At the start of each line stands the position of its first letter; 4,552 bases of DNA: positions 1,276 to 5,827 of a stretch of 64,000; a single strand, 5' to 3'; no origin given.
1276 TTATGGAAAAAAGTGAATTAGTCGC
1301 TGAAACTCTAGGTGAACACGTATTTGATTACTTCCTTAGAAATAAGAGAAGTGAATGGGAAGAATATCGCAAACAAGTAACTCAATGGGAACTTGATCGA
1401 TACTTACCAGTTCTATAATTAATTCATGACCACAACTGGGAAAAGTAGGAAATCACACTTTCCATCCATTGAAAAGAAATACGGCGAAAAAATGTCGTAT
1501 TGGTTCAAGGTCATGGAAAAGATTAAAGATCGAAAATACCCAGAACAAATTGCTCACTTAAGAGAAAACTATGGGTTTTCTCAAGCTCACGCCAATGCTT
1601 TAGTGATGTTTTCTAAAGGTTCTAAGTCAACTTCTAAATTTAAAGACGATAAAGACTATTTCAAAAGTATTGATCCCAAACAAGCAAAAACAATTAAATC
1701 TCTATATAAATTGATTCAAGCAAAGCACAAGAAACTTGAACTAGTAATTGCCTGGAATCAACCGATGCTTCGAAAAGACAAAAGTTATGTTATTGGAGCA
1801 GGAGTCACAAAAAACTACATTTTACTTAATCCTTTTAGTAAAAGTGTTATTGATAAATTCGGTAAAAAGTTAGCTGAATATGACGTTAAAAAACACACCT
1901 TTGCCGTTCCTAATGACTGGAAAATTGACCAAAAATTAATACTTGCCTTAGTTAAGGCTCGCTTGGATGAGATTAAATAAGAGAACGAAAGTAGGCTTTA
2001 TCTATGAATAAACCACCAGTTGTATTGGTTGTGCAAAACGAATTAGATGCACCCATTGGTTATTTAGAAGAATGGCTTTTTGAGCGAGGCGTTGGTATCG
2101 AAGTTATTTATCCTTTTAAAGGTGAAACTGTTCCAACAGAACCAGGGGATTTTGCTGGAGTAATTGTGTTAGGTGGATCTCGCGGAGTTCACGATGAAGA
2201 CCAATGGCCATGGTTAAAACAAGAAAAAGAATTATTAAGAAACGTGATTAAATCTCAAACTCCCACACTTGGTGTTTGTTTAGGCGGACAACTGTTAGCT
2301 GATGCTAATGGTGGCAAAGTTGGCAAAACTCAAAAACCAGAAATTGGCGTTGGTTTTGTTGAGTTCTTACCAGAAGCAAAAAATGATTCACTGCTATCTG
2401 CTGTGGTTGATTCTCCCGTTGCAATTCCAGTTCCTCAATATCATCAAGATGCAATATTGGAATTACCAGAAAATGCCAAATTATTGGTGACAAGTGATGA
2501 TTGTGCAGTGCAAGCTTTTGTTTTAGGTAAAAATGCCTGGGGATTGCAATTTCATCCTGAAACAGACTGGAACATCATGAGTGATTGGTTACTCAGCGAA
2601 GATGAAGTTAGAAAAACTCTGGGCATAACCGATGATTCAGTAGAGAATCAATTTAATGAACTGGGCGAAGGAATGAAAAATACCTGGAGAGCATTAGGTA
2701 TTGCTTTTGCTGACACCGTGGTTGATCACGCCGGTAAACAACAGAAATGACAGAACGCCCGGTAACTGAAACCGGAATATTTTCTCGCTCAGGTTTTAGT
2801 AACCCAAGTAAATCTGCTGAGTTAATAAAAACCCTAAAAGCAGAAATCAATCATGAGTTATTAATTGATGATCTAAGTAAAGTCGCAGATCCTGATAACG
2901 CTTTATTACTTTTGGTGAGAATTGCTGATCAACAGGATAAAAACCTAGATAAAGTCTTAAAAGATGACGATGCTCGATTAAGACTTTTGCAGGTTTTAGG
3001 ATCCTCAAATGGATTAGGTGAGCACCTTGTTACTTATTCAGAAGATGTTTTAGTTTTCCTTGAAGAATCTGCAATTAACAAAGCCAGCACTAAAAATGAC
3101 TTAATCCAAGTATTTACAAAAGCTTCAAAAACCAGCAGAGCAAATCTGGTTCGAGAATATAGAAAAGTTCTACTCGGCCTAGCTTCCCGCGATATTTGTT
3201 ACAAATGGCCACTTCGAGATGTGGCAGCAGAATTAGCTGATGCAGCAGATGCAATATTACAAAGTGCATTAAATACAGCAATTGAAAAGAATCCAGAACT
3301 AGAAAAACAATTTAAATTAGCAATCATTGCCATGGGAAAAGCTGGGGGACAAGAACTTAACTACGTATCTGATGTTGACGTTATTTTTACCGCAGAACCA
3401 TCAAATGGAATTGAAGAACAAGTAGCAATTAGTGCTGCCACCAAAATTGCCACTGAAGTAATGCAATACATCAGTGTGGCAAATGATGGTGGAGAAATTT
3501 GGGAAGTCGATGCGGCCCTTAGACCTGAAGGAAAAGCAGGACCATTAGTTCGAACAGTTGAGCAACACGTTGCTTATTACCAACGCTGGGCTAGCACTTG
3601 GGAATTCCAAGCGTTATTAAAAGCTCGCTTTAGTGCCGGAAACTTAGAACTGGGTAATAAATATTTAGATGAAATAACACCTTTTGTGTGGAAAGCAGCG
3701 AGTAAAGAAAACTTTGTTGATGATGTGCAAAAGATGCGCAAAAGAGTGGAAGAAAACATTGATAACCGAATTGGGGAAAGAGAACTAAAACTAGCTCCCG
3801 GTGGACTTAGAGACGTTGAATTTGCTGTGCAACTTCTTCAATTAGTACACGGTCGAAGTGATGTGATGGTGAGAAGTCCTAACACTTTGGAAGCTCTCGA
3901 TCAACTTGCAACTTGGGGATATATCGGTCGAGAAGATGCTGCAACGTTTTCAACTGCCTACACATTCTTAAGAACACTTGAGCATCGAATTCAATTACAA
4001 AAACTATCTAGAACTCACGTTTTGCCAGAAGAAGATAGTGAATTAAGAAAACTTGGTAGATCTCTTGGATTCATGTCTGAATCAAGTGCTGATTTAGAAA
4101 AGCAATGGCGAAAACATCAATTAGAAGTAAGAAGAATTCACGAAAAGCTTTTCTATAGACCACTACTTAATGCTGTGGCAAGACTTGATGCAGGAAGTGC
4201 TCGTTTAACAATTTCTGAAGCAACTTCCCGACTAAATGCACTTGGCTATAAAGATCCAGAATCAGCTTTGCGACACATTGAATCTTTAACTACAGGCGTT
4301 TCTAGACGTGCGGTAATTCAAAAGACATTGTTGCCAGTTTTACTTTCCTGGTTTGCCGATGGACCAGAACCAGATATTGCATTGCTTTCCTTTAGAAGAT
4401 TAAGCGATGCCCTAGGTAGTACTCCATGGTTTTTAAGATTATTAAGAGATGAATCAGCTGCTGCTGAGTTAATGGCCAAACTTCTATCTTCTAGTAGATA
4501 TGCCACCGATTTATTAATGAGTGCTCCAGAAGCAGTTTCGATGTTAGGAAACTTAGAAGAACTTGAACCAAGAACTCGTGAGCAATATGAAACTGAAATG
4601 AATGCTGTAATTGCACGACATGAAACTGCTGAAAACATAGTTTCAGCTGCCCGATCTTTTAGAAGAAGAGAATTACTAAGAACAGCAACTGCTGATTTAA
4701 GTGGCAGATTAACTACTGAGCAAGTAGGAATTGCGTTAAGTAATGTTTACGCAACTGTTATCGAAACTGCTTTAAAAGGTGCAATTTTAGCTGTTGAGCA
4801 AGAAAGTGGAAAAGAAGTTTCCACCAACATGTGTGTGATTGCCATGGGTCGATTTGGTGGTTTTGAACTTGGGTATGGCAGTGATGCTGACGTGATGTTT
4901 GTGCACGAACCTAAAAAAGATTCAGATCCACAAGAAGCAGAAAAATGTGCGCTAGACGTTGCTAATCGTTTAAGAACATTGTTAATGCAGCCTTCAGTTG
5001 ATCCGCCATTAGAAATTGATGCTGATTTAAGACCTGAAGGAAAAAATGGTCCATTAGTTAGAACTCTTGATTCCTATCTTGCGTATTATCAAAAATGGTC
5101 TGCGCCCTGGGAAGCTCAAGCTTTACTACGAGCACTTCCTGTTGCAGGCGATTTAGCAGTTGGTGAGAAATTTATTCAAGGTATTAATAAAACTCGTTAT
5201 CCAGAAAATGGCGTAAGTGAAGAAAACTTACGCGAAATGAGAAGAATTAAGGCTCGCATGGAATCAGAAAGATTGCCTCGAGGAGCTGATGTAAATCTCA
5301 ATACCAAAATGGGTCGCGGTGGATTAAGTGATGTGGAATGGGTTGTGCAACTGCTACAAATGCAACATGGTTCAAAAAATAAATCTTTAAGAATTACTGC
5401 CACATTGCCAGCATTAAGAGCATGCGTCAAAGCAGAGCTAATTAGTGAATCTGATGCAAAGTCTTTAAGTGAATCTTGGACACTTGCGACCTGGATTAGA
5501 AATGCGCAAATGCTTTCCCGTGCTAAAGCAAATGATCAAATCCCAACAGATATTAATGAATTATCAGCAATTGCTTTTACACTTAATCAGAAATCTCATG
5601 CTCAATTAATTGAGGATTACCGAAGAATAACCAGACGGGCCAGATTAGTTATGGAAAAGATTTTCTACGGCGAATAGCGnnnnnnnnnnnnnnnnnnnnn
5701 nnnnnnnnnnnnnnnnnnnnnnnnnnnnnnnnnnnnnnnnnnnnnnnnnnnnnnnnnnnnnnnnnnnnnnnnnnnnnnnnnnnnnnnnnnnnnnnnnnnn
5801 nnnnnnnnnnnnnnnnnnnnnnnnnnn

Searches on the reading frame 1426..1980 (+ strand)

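Call 10: search_protein_families(library=pfam, proteins=[window:1426-1980:+], max_evalue=0.00001)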
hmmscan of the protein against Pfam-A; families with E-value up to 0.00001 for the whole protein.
window:1426-1980:+ (184 aa): 1 family
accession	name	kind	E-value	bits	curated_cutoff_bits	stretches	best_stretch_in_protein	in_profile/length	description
PF14117.11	DUF4287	-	2e-12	47.4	27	1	9-61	3-56/60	Domain of unknown function (DUF4287)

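Call 47: search_protein_families(library=ncbifam, proteins=[window:1426-1980:+], max_evalue=1e-10)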
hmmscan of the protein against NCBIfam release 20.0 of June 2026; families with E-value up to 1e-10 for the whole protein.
window:1426-1980:+ (184 aa): 0 families

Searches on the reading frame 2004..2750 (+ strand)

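Call 10: search_protein_families(library=pfam, proteins=[window:2004-2750:+], max_evalue=0.00001)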
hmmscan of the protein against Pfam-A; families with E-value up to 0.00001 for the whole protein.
window:2004-2750:+ (248 aa): 2 families
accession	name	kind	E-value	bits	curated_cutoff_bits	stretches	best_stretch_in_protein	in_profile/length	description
PF00117.34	GATase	-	1.2e-20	74.4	22.8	1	27-188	19-174/190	Glutamine amidotransferase class-I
PF07722.19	Peptidase_C26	-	1.5e-10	41.6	20.5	1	74-186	94-219/219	Peptidase C26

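Call 47: search_protein_families(library=ncbifam, proteins=[window:2004-2750:+], max_evalue=1e-10)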
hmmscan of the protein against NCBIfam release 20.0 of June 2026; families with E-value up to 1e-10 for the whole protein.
window:2004-2750:+ (248 aa): 9 families
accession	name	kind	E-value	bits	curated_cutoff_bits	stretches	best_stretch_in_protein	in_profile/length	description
NF005072.0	PRK06490.1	equivalog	3.4e-36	124.5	339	1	3-199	13-199/251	glutamine amidotransferase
NF005458.0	PRK07053.1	equivalog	4.1e-36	124.5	250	1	18-227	16-220/234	glutamine amidotransferase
NF006562.0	PRK09065.1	equivalog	1.6e-34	119.5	205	1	28-219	36-222/242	glutamine amidotransferase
NF005743.0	PRK07567.1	equivalog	8.1e-24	84.2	264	1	46-192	48-197/245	glutamine amidotransferase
NF006098.0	PRK08250.1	equivalog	7.9e-22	77.9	301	1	7-199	4-194/239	glutamine amidotransferase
TIGR00888.1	guaA_Nterm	equivalog_domain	4.2e-19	68.7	172.15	1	52-187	44-167/188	glutamine-hydrolyzing GMP synthase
NF001975.0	PRK00758.1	equivalog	1.5e-18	67.1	198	1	51-188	44-166/185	GMP synthase subunit A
NF004212.0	PRK05665.1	equivalog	3.4e-17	63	309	1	36-188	44-189/241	amidotransferase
NF000848.1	PRK00074.1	equivalog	1.7e-15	56.6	400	1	48-190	40-173/512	glutamine-hydrolyzing GMP synthase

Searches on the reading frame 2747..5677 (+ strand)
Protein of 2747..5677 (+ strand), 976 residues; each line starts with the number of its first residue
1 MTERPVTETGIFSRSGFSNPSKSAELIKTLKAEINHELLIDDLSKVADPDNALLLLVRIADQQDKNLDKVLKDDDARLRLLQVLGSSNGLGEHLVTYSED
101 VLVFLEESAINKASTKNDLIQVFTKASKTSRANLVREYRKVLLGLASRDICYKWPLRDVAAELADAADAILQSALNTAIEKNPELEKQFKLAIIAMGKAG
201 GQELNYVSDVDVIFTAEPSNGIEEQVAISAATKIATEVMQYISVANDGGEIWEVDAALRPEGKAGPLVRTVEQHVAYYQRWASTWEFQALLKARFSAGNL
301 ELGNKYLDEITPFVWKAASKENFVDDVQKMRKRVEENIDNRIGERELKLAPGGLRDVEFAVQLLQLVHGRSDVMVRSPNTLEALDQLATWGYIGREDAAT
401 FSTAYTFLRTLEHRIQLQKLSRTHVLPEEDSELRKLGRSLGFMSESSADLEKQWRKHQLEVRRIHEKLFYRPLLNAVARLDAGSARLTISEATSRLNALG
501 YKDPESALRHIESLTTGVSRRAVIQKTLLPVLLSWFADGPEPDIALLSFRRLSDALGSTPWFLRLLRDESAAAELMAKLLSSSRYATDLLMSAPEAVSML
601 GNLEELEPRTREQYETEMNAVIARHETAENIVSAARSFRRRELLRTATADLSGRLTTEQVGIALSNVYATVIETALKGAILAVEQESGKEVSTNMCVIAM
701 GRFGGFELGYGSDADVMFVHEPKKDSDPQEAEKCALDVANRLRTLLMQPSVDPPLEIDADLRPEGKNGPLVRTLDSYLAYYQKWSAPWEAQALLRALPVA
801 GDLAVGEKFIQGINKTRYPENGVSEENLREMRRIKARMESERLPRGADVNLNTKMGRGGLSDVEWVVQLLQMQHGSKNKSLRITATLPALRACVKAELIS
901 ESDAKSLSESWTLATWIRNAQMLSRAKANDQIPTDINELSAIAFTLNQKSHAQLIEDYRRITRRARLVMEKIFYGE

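Call 10: search_protein_families(library=pfam, proteins=[window:2747-5677:+], max_evalue=0.00001)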
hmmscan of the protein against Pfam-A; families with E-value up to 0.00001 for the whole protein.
window:2747-5677:+ (976 aa): 4 families
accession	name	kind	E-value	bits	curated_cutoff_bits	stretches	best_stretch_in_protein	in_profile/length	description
PF03710.21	GlnE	-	2.5e-98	328.9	24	2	576-809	4-249/252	Glutamate-ammonia ligase adenylyltransferase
PF08335.16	GlnD_UR_UTase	-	8.9e-42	142.9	21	2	329-469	2-141/141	GlnD PII-uridylyltransferase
PF10335.14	DUF294_C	-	2.6e-06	27.7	22.5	0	347-422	36-106/145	Putative nucleotidyltransferase substrate binding domain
PF03445.19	DUF294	-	4.9e-06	26.9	21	0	663-744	19-100/138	Putative nucleotidyltransferase DUF294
